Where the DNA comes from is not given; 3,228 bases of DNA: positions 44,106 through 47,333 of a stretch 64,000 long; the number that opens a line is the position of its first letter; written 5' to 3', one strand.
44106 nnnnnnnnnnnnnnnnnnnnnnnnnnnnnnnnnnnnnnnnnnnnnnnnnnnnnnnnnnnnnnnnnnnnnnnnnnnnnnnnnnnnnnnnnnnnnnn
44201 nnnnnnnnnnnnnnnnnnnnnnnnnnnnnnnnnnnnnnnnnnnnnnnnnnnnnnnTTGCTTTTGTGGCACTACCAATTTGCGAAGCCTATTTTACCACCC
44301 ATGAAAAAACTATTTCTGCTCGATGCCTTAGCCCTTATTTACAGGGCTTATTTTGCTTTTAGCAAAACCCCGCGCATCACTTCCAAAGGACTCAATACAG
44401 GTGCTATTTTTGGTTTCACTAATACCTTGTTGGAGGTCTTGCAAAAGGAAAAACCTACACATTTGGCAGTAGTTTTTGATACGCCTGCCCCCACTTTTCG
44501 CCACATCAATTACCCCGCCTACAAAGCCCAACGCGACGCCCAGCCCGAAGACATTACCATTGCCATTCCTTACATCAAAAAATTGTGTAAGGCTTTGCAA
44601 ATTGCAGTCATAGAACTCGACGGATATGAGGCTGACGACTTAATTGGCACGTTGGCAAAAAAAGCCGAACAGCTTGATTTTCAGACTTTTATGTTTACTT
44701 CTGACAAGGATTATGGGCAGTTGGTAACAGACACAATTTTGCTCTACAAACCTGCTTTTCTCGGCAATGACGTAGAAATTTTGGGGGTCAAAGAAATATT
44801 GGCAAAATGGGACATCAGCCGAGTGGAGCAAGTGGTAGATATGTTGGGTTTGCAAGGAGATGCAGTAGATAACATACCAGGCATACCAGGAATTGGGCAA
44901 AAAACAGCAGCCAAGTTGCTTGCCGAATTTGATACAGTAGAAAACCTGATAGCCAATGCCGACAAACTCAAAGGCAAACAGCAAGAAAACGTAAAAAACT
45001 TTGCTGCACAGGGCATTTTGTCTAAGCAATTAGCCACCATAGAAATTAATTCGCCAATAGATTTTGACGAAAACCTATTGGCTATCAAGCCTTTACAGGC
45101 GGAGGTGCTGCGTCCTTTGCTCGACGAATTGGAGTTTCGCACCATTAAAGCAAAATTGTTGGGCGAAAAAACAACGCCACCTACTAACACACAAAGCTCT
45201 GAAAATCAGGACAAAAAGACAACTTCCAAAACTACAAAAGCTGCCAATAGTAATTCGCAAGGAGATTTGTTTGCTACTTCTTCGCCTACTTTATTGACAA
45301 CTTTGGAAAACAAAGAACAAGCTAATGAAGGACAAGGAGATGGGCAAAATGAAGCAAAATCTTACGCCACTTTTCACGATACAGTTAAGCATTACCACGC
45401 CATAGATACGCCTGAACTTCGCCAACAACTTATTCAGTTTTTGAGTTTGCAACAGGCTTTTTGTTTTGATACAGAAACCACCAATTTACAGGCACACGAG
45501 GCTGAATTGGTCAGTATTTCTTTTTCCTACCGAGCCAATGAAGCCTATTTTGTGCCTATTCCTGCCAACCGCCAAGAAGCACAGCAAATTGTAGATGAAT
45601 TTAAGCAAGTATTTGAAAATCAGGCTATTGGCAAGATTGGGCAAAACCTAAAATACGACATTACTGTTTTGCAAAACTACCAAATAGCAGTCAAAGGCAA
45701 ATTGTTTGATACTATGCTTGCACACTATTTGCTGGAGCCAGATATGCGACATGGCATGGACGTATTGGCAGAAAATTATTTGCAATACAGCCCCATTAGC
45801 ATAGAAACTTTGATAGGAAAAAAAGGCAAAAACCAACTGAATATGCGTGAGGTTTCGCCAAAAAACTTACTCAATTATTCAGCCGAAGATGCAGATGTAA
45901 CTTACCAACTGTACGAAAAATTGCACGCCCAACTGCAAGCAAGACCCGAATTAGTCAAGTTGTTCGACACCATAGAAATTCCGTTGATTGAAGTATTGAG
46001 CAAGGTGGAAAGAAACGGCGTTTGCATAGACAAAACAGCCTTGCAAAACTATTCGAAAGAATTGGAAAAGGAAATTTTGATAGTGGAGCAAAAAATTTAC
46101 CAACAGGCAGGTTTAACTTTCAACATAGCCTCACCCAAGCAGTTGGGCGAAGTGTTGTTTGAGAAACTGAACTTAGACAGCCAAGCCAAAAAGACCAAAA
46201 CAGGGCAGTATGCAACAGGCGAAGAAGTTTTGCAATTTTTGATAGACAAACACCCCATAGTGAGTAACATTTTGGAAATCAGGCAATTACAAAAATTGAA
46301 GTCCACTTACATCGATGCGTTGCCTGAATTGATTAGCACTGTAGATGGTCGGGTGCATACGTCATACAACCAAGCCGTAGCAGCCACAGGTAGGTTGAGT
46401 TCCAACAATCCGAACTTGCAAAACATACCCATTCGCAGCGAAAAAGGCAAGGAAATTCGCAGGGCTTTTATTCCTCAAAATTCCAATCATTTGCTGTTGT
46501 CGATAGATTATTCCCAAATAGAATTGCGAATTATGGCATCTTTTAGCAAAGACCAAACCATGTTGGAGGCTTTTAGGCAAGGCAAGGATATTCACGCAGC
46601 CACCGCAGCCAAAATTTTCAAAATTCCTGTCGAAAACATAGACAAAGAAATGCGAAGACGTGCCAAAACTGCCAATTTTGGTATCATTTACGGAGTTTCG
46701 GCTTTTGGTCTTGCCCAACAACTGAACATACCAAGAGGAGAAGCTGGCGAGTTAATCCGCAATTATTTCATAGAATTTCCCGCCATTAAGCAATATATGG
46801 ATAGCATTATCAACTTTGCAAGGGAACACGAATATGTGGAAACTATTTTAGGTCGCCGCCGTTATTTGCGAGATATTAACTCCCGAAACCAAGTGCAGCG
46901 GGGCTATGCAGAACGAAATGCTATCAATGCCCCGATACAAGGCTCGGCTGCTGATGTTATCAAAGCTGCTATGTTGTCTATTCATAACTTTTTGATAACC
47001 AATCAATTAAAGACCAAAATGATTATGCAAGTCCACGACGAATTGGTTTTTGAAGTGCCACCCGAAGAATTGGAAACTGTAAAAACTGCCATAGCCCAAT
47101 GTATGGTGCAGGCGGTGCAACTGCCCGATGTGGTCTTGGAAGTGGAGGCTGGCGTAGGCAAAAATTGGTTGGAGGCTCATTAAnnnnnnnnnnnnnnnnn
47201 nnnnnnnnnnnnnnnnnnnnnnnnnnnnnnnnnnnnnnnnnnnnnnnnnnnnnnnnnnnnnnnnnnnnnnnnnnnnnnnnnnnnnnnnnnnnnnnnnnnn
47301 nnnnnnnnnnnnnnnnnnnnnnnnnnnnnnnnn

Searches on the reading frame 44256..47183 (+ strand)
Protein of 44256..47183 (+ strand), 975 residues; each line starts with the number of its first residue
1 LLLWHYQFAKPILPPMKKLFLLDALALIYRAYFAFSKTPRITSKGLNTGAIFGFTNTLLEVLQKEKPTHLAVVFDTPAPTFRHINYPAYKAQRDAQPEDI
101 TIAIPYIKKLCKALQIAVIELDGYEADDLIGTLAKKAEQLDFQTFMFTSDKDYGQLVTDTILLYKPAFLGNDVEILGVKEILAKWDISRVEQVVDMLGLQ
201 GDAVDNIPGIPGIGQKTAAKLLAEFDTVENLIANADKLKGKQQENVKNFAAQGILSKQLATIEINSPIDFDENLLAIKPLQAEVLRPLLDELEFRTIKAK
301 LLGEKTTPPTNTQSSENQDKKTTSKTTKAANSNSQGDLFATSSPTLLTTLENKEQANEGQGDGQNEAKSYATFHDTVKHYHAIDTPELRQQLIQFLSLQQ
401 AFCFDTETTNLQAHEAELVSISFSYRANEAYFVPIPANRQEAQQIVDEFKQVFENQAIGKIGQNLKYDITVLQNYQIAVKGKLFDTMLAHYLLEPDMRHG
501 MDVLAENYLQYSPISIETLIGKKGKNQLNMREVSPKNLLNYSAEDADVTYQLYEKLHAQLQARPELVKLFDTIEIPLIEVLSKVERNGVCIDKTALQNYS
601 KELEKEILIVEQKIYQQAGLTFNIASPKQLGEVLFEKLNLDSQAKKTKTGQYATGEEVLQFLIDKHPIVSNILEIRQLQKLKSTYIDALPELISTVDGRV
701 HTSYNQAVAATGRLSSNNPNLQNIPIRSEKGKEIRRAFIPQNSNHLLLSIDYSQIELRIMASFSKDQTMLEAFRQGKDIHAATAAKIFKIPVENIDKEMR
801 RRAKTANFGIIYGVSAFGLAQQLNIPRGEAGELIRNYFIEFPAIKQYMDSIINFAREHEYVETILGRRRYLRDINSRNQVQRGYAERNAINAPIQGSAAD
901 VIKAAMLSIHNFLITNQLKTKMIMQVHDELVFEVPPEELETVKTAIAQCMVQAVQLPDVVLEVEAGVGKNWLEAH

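Call 50: search_protein_families(library=pfam, proteins=[window:44256-47183:+])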
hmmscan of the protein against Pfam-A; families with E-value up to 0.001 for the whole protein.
window:44256-47183:+ (975 aa): 6 families
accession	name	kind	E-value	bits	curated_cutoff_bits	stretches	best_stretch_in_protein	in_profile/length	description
PF00476.26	DNA_pol_A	-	1.5e-162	541.4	34.3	1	594-973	2-381/381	DNA polymerase family A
PF02739.22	5_3_exonuc_N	-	1.1e-52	178.6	34.3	1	18-185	1-163/164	5'-3' exonuclease, N-terminal resolvase-like domain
PF01612.26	DNA_pol_A_exo1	-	5.7e-34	117.8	23.6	1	380-560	1-172/173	3'-5' exonuclease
PF01367.25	5_3_exonuc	-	5.5e-29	101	40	1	190-281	3-95/97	5'-3' exonuclease, C-terminal SAM fold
PF22619.2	DNA_polI_exo1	-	7.9e-10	39.1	27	1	407-528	4-120/140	DNA polymerase I, ribonuclease H-like domain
PF14520.12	HHH_5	-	0.00098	20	27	0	209-236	6-33/57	Helix-hairpin-helix domain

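Call 51: find_homologous_proteins(query=window:44256-47183:+, max_evalue=1e-100)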
Query window:44256-47183:+ (975 aa): 8000 proteins with E <= 1e-100 among 8000 candidates; the best 120 are listed.
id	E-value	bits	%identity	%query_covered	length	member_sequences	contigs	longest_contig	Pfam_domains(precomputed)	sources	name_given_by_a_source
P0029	0.0e+0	2117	100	98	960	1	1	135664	PF01612.27,PF01367.26,PF02739.23,PF22619.3,PF00476.27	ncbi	-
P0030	0.0e+0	1713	81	98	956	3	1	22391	PF01612.27,PF01367.26,PF02739.23,PF22619.3,PF00476.27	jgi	jgi:DNA polymerase I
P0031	0.0e+0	1593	75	98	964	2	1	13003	PF01612.27,PF01367.26,PF02739.23,PF22619.3,PF00476.27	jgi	jgi:DNA polymerase-1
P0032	0.0e+0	1556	72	98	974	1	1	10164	PF01612.27,PF01367.26,PF02739.23,PF22619.3,PF00476.27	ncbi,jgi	jgi:DNA polymerase-1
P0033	0.0e+0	1531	72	98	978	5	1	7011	PF01612.27,PF01367.26,PF02739.23,PF22619.3,PF00476.27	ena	-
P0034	0.0e+0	1498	71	98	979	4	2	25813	PF01612.27,PF01367.26,PF02739.23,PF22619.3,PF00476.27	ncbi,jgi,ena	jgi:DNA polymerase-1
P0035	0.0e+0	1387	67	99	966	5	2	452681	PF01612.27,PF01367.26,PF02739.23,PF22619.3,PF00476.27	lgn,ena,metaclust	metaclust:\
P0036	0.0e+0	1314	64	99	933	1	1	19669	PF01612.27,PF01367.26,PF02739.23,PF22619.3,PF00476.27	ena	-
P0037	0.0e+0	1314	64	99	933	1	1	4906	PF01612.27,PF01367.26,PF02739.23,PF22619.3,PF00476.27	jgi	-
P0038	0.0e+0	1313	63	98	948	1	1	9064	PF01612.27,PF01367.26,PF02739.23,PF22619.3,PF00476.27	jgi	-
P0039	0.0e+0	1312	63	98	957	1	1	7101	PF01612.27,PF01367.26,PF02739.23,PF22619.3,PF00476.27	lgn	-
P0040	0.0e+0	1309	64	99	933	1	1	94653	PF01612.27,PF01367.26,PF02739.23,PF22619.3,PF00476.27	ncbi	-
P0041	0.0e+0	1307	62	98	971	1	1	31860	PF01612.27,PF01367.26,PF02739.23,PF22619.3,PF00476.27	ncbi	-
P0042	0.0e+0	1304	63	98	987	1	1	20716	PF01612.27,PF01367.26,PF02739.23,PF22619.3,PF00476.27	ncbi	-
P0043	0.0e+0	1304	63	98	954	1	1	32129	PF01612.27,PF01367.26,PF02739.23,PF22619.3,PF00476.27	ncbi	-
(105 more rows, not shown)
